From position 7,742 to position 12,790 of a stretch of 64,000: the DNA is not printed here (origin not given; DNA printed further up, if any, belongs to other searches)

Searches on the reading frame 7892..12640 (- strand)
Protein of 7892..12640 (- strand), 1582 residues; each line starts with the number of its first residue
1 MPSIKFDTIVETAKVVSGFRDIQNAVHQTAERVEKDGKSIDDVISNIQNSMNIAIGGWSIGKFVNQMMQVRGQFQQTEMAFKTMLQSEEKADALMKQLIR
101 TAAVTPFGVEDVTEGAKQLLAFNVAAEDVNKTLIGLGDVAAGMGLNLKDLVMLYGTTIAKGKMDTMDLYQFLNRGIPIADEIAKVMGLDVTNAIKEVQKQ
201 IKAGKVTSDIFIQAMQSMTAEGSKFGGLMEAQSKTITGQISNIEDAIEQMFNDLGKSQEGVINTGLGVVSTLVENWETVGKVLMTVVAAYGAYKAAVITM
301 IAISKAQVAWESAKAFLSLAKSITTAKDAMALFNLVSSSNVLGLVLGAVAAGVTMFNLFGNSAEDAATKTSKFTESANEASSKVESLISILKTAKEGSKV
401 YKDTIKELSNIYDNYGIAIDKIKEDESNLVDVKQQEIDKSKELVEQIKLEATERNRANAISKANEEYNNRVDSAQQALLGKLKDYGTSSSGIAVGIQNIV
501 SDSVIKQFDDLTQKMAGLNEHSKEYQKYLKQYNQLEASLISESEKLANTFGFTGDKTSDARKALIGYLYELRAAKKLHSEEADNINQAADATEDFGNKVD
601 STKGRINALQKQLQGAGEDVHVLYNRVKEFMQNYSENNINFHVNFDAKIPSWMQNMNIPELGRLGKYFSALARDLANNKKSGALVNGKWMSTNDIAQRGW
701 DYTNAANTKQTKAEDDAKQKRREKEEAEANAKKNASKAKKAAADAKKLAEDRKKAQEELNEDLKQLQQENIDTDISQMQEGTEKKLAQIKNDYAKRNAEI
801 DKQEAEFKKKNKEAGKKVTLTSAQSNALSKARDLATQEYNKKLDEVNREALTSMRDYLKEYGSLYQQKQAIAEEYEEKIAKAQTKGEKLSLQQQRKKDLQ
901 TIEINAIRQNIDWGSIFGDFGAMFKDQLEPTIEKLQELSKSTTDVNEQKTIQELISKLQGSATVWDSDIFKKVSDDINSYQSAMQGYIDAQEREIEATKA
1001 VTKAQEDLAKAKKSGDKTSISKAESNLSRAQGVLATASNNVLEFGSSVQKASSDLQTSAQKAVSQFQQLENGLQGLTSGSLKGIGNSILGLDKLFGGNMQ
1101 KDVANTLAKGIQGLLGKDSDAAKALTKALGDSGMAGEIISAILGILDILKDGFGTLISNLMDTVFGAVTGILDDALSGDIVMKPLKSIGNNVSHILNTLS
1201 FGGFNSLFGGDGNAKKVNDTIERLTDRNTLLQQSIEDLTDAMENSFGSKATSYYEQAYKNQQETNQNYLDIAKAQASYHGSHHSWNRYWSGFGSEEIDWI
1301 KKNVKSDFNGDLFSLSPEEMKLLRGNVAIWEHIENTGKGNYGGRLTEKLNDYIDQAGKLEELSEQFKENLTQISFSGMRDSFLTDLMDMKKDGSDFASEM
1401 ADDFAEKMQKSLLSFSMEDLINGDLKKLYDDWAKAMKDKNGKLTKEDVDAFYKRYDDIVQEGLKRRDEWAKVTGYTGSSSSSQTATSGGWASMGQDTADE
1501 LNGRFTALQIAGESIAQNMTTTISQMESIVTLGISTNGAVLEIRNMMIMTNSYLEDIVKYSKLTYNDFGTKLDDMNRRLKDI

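Call 11: search_protein_families(library=phrogs, proteins=[window:7892-12640:-], max_evalue=0.00001)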
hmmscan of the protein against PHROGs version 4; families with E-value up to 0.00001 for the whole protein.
window:7892-12640:- (1582 aa): 8 families
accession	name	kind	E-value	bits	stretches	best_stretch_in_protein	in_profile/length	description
phrog_9959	-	tail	1e-189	634.3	2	5-383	9-393/1708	tail length tape measure protein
phrog_14295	-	unknown function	5.3e-158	529.1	1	712-1530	571-1404/1439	-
phrog_12798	-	tail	7.6e-22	78.4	1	22-256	18-248/1031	tail length tape measure protein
phrog_1686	-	tail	1.4e-15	57.3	1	12-255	66-318/1224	tail length tape measure protein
phrog_973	-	tail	2.2e-13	50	1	17-252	81-321/1465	tail length tape measure protein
phrog_3336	-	tail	1.1e-07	31.9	1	178-410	205-419/1051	tail length tape measure protein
phrog_1538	-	tail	2.4e-06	27.6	1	461-885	200-597/811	tail length tape measure protein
phrog_58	-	tail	3.3e-06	26.7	1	34-351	299-638/1544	tail length tape measure protein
